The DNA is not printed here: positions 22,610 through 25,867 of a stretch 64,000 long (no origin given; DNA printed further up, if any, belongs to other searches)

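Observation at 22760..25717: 985-aa Ig-domain, Cys-rich lipoprotein inserted between pilQ and pilB in the type IV pilus operon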

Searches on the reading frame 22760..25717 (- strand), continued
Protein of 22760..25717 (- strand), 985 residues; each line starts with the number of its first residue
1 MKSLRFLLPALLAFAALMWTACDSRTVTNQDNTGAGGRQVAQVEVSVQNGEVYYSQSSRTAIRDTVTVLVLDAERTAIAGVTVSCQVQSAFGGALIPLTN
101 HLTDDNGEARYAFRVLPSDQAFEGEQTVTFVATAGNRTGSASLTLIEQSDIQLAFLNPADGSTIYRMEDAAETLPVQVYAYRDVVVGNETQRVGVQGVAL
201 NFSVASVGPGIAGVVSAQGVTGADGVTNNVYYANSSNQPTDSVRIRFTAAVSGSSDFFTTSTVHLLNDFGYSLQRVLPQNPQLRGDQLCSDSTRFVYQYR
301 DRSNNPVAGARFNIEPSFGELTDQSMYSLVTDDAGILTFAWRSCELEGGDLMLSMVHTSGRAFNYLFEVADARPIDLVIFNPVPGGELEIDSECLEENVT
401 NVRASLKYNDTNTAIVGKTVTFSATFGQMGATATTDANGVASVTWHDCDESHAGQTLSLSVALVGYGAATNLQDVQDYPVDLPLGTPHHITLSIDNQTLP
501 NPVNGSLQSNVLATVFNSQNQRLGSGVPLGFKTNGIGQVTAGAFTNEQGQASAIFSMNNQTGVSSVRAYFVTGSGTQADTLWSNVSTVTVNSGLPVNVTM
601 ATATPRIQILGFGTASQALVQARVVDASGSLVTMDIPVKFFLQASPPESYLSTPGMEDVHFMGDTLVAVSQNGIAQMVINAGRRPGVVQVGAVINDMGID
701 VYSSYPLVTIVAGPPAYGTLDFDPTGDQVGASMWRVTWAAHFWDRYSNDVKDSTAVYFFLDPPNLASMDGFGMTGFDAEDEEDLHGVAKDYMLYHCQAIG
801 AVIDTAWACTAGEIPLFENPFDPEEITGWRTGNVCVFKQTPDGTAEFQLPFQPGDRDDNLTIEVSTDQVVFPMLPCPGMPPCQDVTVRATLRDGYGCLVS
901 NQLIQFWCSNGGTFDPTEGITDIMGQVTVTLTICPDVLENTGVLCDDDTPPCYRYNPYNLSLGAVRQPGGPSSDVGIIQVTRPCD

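Call 38: find_encoding_contigs(protein=P0034, flank=10000, max_places=2)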
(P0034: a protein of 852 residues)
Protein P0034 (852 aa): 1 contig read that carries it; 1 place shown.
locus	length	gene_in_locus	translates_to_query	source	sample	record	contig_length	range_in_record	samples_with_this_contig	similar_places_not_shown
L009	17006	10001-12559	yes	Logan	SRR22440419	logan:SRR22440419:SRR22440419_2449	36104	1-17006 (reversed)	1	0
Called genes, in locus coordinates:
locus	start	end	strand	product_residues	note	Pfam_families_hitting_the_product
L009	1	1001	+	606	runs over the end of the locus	PF07581:Glug (faint), PF18962:Por_Secre_tail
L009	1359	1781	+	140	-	PF07963:N_methyl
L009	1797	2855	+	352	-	PF00437:T2SSE, PF13191:AAA_16 (faint), PF13401:AAA_22 (weak)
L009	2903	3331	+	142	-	-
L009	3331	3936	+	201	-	-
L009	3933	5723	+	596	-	-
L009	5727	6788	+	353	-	PF11104:PilM_2, PF14450:FtsA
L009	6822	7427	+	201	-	-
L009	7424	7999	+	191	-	PF04350:PilO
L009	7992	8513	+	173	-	-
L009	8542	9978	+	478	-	PF07660:STN (weak), PF03958:Secretin_N (weak), PF00263:Secretin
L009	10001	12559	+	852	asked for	PF02369:Big_1 (weak), PF09134:Invasin_D3 (faint)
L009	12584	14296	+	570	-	PF05157:MshEN, PF00437:T2SSE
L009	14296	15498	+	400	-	PF00482:T2SSF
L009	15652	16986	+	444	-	PF00202:Aminotran_3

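Call 39: predict_structure(alignment_id=A2)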
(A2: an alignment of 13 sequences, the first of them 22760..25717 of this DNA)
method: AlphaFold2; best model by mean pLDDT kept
length: 985 residues; sequences in the alignment: 13
mean_pLDDT: 74.0   pTM: 0.36
mean pLDDT of the five models: 74.0, 72.1, 71.9, 71.0, 65.9
residues with pLDDT >= 90: 76; 70-90: 599; 50-70: 215; < 50: 95
segments of 3 or more residues with pLDDT < 50: 1-37, 383-386, 574-577, 602-615, 707-713, 798-801, 840-856
pLDDT, mean of each block of 10 residues (from residue 1): 39 37 32 45 84 73 84 77 83 81 83 79 79 85 78 84 74 83 66 80 84 81 80 75 85 79 78 80 74 87 85 88 88 91 80 83 82 82 53 66 84 84 85 87 81 77 65 79 70 79 72 81 80 83 82 80 81 55 80 57 42 50 62 69 73 71 80 71 60 63 53 67 66 71 70 68 67 70 76 59 69 71 70 70 45 53 91 76 91 68 86 88 84 88 72 85 82 87 81
secondary structure, 60 per line:
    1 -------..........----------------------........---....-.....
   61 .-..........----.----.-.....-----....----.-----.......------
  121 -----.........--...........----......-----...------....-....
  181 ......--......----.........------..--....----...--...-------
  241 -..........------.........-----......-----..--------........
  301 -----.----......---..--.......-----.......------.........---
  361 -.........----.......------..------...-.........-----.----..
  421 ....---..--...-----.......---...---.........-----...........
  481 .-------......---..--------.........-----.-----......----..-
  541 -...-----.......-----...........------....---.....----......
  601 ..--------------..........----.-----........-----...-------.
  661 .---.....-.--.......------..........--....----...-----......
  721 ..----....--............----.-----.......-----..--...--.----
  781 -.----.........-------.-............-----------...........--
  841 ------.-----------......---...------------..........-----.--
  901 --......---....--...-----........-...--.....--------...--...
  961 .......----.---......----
elements in order (helices of 4 or more, strands of 3 or more residues): H8-17 E40-47 E51-54 H56-61 E63-72 E84-88 E94-97 E108-114 E126-134 E137-147 E152-157 E163-165 E172-175 E177-186 E189-194 E199-207 E218-221 E226-228 E231-233 E242-251 E258-266 E272-277 E293-300 E311-316 H324-327 E328-330 E336-342 E349-357 E362-370 E375-381 E400-408 E419-424 E432-434 E440-446 E456-464 E470-481 E489-494 E508-516 E528-533 E542-544 E550-556 E562-572 E579-582 E586-590 E595-602 E617-626 E637-644 E650-652 E665-669 E674-680 E687-696 E699-702 E707-709 E715-722 E727-730 E733-744 E755-761 E771-773 E787-795 E805-816 E828-838 E859-864 E868-870 E883-892 E903-908 E912-915 E918-920 E926-933 E940-944 E953-955 E958-967 E976-981

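Call 41: find_encoding_contigs(protein=P0032, flank=10000, max_places=2)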
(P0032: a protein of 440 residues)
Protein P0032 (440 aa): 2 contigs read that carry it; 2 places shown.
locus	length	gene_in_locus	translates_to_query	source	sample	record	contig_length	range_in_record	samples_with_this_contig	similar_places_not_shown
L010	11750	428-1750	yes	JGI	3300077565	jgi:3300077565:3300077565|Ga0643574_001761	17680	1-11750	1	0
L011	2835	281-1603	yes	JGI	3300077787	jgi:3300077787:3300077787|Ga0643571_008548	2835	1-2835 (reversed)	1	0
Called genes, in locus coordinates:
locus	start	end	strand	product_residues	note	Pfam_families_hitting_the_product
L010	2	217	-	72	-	?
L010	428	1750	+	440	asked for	-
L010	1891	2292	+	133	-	PF02694:UPF0060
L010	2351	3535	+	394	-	PF00058:Ldl_recept_b (faint), PF13860:FlgD_ig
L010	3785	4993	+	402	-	PF00365:PFK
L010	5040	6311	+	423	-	PF04413:Glycos_transf_N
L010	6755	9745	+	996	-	PF00072:Response_reg, PF08448:PAS_4 (faint), PF00989:PAS, PF13188:PAS_8, PF13426:PAS_9, PF00512:HisKA, PF02518:HATPase_c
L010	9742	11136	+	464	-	PF00072:Response_reg, PF00158:Sigma54_activat, PF14532:Sigma54_activ_2, PF25601:AAA_lid_14, PF02954:HTH_8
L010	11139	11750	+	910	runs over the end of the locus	PF13492:GAF_3 (faint), PF13185:GAF_2 (weak), PF00990:GGDEF, PF00072:Response_reg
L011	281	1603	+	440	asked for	-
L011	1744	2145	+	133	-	PF02694:UPF0060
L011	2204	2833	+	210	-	?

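Call 42: find_encoding_contigs(protein=P0037, flank=10000, max_places=2)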
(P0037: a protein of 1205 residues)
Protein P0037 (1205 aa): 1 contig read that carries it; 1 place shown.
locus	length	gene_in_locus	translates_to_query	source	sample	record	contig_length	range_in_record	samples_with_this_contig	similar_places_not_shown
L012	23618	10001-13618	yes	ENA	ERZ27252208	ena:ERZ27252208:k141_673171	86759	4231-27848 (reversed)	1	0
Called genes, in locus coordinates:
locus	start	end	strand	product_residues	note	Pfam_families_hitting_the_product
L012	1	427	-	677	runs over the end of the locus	PF01520:Amidase_3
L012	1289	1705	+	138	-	PF07963:N_methyl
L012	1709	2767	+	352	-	PF00437:T2SSE, PF13191:AAA_16 (faint), PF13401:AAA_22 (weak)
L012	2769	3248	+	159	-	PF07963:N_methyl (faint)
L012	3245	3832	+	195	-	-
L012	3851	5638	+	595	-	-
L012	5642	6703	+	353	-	PF11104:PilM_2, PF14450:FtsA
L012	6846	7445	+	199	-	PF05137:PilN (faint)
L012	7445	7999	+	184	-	PF04350:PilO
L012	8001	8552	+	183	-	-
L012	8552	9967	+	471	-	PF07660:STN (weak), PF03958:Secretin_N, PF00263:Secretin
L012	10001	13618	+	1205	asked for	PF02369:Big_1 (weak), PF09134:Invasin_D3 (faint), PF17789:MG4 (faint), PF02369:Big_1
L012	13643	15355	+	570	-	PF05157:MshEN, PF00437:T2SSE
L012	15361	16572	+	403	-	PF00482:T2SSF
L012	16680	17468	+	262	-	PF06750:A24_N_bact, PF01478:Peptidase_A24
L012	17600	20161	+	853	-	PF02369:Big_1, PF09134:Invasin_D3 (faint), PF17789:MG4 (faint), PF02369:Big_1 (weak)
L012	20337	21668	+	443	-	PF00202:Aminotran_3, PF00155:Aminotran_1_2 (weak)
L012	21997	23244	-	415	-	PF00091:Tubulin, PF12327:FtsZ_C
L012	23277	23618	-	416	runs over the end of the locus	PF11104:PilM_2 (faint), PF02491:SHS2_FTSA, PF06723:MreB_Mbl, PF14450:FtsA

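Call 44: fold_search(model_id=the predicted structure, library=pdb)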
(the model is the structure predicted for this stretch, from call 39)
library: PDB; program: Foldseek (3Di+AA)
matches with E <= 10: 1993; with E <= 0.001: 180
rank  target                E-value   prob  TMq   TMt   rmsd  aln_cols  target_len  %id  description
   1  7som_D                5.9e-24  1.00  0.15  0.10  37.7      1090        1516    8  Ciliary C2 central pair apparatus isolated from Chlamydomonas reinhardtii (released 2022-04-13)
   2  9ijj_4I               8.0e-22  1.00  0.14  0.06  78.7      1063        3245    8  In situ structure of the central apparatus in mouse sperm axoneme. (released 2025-06-04)
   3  9u62_E                1.2e-16  1.00  0.12  0.09  41.1       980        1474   11  AP pathways C3 convertase C3bBbP and C3 complex (released 2026-01-14)
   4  5a42                  2.7e-16  1.00  0.11  0.08  38.5      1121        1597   10  Cryo-EM single particle 3D reconstruction of the native conformation of E. coli alpha-2-macroglobulin (ECAM) (released 2015-07-29)
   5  9u5z_E                1.7e-15  1.00  0.12  0.09  42.0       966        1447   11  C3 convertases zymogen C4b2 in activation state (released 2026-01-14)
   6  9fx3_A                3.1e-15  1.00  0.11  0.10  44.4      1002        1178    9  Structure of active human CD109 (released 2025-03-19)
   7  4u4j                  4.9e-15  1.00  0.11  0.08  46.2      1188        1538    8  Crystal structure of Salmonella alpha-2-macroglobulin mutant Y1175G (released 2014-09-17)
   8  4u48                  8.2e-15  1.00  0.11  0.08  43.6      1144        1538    8  Crystal structure of Salmonella alpha-2-macroglobulin (released 2014-09-17)
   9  8wa2_C                1.4e-14  1.00  0.14  0.11  43.8      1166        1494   11  cryo-EM structure of native mastigonemes isolated from Chlamydomonas reinhardtii at 3.0 angstrom resolution (released 2024-04-10)
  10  7s63_A                1.6e-14  1.00  0.14  0.11  42.7      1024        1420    9  Native-form oocyte/egg Alpha-2-Macroglobulin (A2Moo) tetramer (released 2022-01-05)
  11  7s62                  4.3e-14  1.00  0.15  0.12  42.5       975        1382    9  Locally refined protomer structure of native-form oocyte/egg Alpha-2-Macroglobulin (A2Moo) tetramer (released 2022-01-05)
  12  8k53_A                6.5e-14  1.00  0.16  0.19  38.2      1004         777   10  Structure of the Dimeric Human CNTN2 Ig 1-6-FNIII 1-2 Domain in an Asymmetric State (released 2023-12-06)
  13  9b4h_A                8.2e-14  1.00  0.15  0.09  43.4      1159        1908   11  Chlamydomonas reinhardtii mastigoneme filament (released 2024-04-10)
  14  4aq1_A                6.2e-13  1.00  0.13  0.15  45.8       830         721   11  Structure of the SbsB S-layer protein of Geobacillus stearothermophilus PV72p2 in complex with nanobody KB6 (released 2012-06-13)
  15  7qiv_A                7.8e-13  1.00  0.11  0.16  38.5       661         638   12  Structure of human C3b in complex with the EWE nanobody (released 2022-02-16)
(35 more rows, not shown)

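Call 48: find_encoding_contigs(protein=P0051, flank=10000, max_places=1)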
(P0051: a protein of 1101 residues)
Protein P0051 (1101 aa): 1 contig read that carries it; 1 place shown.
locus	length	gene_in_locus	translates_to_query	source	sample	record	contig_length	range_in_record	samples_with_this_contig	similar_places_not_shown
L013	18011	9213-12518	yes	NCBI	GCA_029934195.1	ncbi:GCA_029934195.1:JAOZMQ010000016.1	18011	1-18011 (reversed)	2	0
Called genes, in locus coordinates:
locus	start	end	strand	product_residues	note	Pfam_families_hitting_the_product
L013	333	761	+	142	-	PF07963:N_methyl (weak)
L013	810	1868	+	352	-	PF00437:T2SSE, PF13555:AAA_29 (faint)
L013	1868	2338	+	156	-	-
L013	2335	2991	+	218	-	-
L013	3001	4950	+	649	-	-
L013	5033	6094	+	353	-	PF11104:PilM_2, PF06723:MreB_Mbl (faint), PF14450:FtsA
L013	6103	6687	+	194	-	-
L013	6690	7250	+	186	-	-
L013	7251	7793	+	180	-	-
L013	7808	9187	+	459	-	PF07660:STN (faint), PF00263:Secretin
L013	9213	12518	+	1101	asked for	PF02369:Big_1 (weak), PF09134:Invasin_D3 (faint), PF02369:Big_1 (weak)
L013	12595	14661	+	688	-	PF02369:Big_1 (weak), PF09134:Invasin_D3 (faint)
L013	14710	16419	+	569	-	PF05157:MshEN, PF00437:T2SSE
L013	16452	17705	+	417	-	PF28597:T2SSF_N (weak), PF00482:T2SSF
